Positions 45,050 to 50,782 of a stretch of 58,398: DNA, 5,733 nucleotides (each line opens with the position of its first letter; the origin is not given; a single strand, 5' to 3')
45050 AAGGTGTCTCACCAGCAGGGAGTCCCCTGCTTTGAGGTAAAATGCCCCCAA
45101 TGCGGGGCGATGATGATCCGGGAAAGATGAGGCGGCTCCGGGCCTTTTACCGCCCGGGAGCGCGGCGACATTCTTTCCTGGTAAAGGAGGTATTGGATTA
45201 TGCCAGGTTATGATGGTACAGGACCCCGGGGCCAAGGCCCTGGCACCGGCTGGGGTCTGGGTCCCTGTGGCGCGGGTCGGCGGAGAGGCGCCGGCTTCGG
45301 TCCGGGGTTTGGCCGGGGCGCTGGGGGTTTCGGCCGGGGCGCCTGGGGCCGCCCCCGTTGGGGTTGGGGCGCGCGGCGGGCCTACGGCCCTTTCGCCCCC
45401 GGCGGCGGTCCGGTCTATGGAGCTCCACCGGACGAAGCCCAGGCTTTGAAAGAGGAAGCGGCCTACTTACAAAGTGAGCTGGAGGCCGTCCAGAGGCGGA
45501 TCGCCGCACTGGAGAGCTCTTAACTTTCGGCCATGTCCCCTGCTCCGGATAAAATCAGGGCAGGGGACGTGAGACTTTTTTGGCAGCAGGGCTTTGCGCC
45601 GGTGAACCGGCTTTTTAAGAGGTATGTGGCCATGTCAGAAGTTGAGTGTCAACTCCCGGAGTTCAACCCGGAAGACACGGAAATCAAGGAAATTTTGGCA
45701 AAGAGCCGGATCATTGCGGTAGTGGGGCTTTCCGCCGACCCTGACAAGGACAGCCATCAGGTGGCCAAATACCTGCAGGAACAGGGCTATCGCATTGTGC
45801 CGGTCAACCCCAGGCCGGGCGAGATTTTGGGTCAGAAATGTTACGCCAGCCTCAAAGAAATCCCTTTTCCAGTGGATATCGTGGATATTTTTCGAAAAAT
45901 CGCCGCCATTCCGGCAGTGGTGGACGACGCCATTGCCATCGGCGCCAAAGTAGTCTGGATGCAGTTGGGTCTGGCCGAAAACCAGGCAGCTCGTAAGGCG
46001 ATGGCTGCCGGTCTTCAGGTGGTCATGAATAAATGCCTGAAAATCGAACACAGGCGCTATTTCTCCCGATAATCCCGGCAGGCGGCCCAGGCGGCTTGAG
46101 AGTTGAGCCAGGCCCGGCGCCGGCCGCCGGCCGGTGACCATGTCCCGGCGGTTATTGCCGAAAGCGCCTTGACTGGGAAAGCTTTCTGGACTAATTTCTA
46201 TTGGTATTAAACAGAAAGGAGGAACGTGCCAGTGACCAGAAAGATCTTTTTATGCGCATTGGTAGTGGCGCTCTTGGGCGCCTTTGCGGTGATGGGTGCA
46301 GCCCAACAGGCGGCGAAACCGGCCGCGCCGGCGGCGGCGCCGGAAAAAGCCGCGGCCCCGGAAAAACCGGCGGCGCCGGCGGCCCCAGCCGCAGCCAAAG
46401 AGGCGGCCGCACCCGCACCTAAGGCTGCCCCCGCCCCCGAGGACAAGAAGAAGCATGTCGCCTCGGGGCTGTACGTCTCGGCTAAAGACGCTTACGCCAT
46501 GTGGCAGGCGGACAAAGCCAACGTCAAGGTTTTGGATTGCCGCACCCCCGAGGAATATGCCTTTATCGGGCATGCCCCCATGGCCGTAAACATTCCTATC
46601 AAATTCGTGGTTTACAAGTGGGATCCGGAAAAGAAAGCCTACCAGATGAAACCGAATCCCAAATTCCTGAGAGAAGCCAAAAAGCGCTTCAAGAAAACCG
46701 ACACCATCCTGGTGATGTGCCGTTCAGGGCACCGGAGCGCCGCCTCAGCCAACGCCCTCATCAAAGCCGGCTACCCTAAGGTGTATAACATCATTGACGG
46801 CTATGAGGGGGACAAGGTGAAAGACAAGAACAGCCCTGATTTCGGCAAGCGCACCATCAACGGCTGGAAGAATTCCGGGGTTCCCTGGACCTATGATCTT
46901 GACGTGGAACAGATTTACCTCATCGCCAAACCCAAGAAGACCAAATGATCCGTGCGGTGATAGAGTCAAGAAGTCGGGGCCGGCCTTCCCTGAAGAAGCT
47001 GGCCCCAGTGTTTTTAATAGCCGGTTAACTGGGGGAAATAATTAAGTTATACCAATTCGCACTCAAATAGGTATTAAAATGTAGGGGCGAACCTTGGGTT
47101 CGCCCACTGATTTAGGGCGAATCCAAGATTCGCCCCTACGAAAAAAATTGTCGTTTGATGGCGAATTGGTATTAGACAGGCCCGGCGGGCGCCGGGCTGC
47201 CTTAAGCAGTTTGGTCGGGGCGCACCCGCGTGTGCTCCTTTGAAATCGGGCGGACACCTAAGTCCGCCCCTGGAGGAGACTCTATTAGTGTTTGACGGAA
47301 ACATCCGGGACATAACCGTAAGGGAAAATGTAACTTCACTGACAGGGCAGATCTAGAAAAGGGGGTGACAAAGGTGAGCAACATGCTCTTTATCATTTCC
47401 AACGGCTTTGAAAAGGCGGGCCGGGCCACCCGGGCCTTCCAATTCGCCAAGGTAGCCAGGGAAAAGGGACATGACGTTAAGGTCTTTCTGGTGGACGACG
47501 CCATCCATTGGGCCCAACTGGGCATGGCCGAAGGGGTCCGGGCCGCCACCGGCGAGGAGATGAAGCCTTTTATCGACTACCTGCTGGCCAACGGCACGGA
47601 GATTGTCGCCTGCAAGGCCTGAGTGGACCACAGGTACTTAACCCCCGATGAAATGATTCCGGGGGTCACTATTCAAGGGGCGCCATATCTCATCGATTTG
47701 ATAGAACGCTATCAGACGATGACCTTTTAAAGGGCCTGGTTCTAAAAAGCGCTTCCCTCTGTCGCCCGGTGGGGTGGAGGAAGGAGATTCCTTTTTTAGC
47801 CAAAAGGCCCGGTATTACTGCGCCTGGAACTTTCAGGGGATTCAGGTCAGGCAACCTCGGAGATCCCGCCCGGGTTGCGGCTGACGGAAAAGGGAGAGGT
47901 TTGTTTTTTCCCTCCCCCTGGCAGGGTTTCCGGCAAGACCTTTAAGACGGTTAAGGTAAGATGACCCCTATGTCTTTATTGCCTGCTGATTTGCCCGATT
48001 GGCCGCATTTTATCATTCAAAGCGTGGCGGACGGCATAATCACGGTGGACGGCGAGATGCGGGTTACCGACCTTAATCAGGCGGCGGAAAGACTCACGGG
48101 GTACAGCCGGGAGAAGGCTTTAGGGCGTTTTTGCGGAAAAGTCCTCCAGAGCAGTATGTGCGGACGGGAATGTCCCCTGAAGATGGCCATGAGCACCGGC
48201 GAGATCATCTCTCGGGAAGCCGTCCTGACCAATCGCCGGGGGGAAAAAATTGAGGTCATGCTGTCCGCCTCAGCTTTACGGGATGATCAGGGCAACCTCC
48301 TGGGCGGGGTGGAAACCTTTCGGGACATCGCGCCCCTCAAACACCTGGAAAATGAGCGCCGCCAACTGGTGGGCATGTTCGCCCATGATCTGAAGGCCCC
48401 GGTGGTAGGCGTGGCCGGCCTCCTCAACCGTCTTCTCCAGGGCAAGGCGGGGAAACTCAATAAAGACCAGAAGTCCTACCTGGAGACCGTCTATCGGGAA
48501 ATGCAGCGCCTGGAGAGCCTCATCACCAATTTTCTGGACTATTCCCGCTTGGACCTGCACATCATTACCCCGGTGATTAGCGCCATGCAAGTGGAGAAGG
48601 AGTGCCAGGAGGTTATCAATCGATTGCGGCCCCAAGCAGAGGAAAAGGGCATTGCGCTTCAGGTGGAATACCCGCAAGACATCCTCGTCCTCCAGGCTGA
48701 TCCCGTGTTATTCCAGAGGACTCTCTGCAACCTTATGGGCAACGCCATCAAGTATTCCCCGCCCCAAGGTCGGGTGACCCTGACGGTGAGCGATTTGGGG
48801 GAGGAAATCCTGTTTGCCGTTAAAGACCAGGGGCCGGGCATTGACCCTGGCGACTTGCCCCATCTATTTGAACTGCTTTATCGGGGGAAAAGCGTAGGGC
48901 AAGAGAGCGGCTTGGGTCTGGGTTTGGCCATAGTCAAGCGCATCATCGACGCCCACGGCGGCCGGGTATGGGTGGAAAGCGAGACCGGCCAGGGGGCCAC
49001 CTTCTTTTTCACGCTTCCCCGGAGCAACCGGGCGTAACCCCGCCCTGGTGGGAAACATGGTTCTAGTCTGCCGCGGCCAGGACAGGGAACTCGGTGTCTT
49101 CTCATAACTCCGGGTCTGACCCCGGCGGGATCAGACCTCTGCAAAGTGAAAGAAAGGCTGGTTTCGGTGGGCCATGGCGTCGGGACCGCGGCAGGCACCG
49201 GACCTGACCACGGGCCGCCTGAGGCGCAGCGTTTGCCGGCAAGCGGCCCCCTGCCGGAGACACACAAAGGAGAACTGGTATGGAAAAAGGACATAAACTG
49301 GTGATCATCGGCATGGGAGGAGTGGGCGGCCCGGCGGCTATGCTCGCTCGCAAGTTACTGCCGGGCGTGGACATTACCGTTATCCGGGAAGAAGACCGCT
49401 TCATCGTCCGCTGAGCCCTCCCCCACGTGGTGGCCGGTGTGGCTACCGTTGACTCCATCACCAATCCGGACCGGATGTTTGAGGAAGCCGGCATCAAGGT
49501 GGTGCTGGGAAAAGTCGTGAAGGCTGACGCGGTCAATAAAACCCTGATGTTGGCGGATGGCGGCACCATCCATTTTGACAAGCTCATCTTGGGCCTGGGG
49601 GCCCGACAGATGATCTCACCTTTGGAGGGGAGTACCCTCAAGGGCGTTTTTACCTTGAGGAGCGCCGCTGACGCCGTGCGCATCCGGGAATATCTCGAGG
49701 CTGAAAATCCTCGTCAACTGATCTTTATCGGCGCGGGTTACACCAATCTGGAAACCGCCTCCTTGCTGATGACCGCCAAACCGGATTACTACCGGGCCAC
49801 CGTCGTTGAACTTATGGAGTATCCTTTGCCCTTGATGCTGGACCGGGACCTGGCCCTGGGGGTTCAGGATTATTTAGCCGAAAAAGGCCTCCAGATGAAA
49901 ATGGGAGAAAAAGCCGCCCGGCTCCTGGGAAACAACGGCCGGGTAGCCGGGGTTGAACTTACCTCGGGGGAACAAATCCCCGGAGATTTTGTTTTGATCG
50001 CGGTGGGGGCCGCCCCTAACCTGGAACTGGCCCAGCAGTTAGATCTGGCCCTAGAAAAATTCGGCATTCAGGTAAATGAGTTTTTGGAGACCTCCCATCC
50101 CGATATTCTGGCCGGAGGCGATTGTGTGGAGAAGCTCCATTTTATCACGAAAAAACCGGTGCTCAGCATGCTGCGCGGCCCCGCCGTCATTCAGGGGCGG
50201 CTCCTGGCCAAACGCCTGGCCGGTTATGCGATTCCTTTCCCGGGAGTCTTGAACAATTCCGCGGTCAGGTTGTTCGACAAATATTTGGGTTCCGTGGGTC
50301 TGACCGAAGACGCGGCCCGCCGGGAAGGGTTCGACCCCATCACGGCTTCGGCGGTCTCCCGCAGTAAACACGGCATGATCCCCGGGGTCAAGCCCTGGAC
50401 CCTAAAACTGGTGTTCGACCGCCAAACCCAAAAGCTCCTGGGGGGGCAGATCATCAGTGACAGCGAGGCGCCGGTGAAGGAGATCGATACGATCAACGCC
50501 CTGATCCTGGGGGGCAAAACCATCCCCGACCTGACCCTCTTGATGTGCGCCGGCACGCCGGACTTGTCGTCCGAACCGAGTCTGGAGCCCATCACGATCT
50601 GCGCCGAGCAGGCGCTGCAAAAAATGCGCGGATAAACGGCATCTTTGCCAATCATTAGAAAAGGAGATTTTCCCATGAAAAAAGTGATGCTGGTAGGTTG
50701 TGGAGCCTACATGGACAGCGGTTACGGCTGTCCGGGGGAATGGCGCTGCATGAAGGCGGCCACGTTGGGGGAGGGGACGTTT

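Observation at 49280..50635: CoA-disulfide reductase/NADH-oxidase-like flavoprotein with Sec replacing the single redox-active Cys; N-terminus missed by the ORF track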

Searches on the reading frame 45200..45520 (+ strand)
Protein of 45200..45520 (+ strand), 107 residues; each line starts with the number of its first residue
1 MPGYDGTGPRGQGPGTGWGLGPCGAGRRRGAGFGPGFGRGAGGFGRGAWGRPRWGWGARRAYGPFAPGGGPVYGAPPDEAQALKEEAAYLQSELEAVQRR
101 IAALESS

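Call 43: search_protein_families(library=pfam, proteins=[window:45200-45520:+], max_evalue=0.001)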
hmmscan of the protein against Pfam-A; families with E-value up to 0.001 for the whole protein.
window:45200-45520:+ (107 aa): 1 family
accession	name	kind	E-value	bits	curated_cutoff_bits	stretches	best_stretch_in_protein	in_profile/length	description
PF17253.7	DUF5320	-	1.5e-19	71.4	27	1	1-104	1-99/99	Family of unknown function (DUF5320)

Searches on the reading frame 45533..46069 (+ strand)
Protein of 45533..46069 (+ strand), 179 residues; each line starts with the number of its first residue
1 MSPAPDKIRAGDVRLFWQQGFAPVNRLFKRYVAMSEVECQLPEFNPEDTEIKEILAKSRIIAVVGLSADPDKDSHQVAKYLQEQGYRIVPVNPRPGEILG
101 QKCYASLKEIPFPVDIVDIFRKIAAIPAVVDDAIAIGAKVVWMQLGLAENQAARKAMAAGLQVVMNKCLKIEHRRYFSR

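Call 25: search_protein_families(library=pfam, proteins=[window:45533-46069:+], max_evalue=0.001)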
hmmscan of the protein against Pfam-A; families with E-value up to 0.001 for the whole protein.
window:45533-46069:+ (179 aa): 1 family
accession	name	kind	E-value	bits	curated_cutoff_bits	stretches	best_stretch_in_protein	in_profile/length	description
PF13380.12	CoA_binding_2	-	3.2e-44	150.5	22.8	1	60-173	2-115/116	CoA binding domain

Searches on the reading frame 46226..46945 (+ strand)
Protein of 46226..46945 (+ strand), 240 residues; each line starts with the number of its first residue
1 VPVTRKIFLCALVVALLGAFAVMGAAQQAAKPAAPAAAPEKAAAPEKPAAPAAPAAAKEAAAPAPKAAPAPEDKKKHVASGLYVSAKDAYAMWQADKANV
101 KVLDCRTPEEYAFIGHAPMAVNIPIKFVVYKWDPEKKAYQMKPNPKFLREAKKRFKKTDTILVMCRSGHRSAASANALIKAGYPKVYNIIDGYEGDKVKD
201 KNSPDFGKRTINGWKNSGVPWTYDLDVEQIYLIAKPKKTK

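Call 25: search_protein_families(library=pfam, proteins=[window:46226-46945:+], max_evalue=0.001)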
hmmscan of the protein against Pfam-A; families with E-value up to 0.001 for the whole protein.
window:46226-46945:+ (240 aa): 1 family
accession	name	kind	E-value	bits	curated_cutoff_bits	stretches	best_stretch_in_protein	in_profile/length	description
PF00581.25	Rhodanese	-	8.8e-17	61.9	22.2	1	96-195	10-98/102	Rhodanese-like domain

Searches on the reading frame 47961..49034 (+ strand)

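Call 25: search_protein_families(library=pfam, proteins=[window:47961-49034:+], max_evalue=0.001)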
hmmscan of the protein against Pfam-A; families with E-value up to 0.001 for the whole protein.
window:47961-49034:+ (358 aa): 7 families
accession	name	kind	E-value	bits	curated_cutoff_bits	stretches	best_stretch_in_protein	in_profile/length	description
PF02518.31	HATPase_c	-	5.2e-30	104.6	26.4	1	247-355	2-110/111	Histidine kinase-, DNA gyrase B-, and HSP90-like ATPase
PF13426.13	PAS_9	-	7.6e-15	55.5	27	1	24-123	2-101/103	PAS domain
PF00512.31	HisKA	-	1.2e-13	51.4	26.9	1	133-198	2-64/66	His Kinase A (phospho-acceptor) domain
PF08448.16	PAS_4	-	9.5e-13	48.8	23.1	1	21-124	3-106/110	PAS fold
PF00989.32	PAS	-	1e-10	42.1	22.6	1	17-123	5-113/113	PAS fold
PF13188.13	PAS_8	-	4.5e-07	30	21.8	1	18-62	6-47/65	PAS domain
PF13581.12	HATPase_c_2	-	9.4e-05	22.9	27.4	1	259-331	40-111/127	Histidine kinase-like ATPase domain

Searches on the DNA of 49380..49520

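Call 77: search_rna_families(source=window, start=49380, end=49520, threshold=evalue, max_evalue=10)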
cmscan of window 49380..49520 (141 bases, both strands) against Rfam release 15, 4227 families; matches with E-value up to 10: 2.
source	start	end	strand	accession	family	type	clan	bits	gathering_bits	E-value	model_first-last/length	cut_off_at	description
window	49380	49421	-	RF00826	mir-55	Gene; miRNA;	-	13.2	53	3.4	1-42/74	3'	mir-55 microRNA precursor family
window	49405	49445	+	RF02136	HTT-AS1_3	Gene; lncRNA;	-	10.3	70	6.5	1-60/60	no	HTT antisense RNA 1 conserved region 3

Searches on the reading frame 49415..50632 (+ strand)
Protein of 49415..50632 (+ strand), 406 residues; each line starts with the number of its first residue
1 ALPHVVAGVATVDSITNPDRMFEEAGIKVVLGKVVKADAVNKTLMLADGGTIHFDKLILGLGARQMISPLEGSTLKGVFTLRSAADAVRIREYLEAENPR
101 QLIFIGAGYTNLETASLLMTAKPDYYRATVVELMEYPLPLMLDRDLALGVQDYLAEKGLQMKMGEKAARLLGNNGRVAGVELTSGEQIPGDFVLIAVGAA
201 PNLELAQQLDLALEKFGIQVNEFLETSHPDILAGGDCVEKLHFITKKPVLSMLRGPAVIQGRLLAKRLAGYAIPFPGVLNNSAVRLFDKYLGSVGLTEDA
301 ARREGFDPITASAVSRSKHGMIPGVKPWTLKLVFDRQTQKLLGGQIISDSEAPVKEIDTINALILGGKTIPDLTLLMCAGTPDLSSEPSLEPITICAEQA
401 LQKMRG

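Call 34: search_protein_representatives(protein=window:49415-50632:+)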
Query: 406 residues. Proteins with E-value up to 0.001 (for the whole library): 16974; up to 1e-10: 7906; up to 1e-30: 593. The best 150 are listed.
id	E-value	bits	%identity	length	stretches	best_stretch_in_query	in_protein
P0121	7.6e-148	509.1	59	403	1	6-404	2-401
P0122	2.3e-94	333.0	41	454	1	1-404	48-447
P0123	3.8e-79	283.0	45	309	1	101-405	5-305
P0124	1.1e-74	268.3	53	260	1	7-261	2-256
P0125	1.2e-68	248.4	38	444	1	2-338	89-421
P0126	3.0e-66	240.5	80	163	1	6-148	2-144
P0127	5.8e-66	239.6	48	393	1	26-280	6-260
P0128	1.5e-65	238.2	37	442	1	1-405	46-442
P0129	6.0e-64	232.9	51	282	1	7-222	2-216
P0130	5.9e-62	226.4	32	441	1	3-404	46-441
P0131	8.7e-62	225.8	61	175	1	232-405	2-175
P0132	5.0e-57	210.2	93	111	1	299-405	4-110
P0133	5.6e-57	210.0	45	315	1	7-235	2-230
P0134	6.3e-57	209.8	33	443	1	11-404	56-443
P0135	2.3e-56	208.0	39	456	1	50-399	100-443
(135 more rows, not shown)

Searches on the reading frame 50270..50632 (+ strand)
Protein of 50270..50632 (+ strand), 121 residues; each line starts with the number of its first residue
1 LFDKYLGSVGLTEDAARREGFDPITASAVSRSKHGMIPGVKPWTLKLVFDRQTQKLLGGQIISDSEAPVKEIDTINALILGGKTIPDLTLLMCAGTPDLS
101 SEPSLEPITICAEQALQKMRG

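Call 62: search_solved_structures(query=window:50270-50632:+, max_evalue=0.001, show_alignments=5)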
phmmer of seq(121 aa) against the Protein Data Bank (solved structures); distinct sequences matched with E-value up to 0.001: 12.
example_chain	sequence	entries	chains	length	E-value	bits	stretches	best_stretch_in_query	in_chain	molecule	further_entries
5l1n_A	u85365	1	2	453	1.8e-08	37.6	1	3-110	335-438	Coenzyme A disulfide reductase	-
3kd9_A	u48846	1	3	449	2.8e-08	37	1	3-110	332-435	Coenzyme A disulfide reductase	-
4fx9_A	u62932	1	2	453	3e-08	36.9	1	3-110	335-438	Coenzyme A disulfide reductase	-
6pfz_D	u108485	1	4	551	1.6e-07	34.6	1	2-119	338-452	NADH oxidase (NoxA-3)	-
6ruz_A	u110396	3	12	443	6.3e-07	32.7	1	2-115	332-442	NADH oxidase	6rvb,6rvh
5er0_A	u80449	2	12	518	1.7e-06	31.3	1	1-99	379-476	NADH oxidase | NAD(FAD)-dependent dehydrogenase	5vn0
5voh_A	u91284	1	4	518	1.9e-06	31.1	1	1-99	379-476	NADH oxidase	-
8a56_A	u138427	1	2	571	2.5e-05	27.5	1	2-110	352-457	Coenzyme A-persulfide reductase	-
3cgb_A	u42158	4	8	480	3.2e-05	27.2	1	6-97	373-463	Pyridine nucleotide-disulfide oxidoreductase, class I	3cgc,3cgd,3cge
2bc1_A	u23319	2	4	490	5.5e-05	26.4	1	4-90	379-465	NADH Oxidase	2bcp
2bc0_A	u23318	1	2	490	5.5e-05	26.4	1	4-90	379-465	NADH Oxidase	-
3iwa_A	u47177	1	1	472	9.8e-05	25.6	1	2-101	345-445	FAD-dependent pyridine nucleotide-disulphide oxidoreductase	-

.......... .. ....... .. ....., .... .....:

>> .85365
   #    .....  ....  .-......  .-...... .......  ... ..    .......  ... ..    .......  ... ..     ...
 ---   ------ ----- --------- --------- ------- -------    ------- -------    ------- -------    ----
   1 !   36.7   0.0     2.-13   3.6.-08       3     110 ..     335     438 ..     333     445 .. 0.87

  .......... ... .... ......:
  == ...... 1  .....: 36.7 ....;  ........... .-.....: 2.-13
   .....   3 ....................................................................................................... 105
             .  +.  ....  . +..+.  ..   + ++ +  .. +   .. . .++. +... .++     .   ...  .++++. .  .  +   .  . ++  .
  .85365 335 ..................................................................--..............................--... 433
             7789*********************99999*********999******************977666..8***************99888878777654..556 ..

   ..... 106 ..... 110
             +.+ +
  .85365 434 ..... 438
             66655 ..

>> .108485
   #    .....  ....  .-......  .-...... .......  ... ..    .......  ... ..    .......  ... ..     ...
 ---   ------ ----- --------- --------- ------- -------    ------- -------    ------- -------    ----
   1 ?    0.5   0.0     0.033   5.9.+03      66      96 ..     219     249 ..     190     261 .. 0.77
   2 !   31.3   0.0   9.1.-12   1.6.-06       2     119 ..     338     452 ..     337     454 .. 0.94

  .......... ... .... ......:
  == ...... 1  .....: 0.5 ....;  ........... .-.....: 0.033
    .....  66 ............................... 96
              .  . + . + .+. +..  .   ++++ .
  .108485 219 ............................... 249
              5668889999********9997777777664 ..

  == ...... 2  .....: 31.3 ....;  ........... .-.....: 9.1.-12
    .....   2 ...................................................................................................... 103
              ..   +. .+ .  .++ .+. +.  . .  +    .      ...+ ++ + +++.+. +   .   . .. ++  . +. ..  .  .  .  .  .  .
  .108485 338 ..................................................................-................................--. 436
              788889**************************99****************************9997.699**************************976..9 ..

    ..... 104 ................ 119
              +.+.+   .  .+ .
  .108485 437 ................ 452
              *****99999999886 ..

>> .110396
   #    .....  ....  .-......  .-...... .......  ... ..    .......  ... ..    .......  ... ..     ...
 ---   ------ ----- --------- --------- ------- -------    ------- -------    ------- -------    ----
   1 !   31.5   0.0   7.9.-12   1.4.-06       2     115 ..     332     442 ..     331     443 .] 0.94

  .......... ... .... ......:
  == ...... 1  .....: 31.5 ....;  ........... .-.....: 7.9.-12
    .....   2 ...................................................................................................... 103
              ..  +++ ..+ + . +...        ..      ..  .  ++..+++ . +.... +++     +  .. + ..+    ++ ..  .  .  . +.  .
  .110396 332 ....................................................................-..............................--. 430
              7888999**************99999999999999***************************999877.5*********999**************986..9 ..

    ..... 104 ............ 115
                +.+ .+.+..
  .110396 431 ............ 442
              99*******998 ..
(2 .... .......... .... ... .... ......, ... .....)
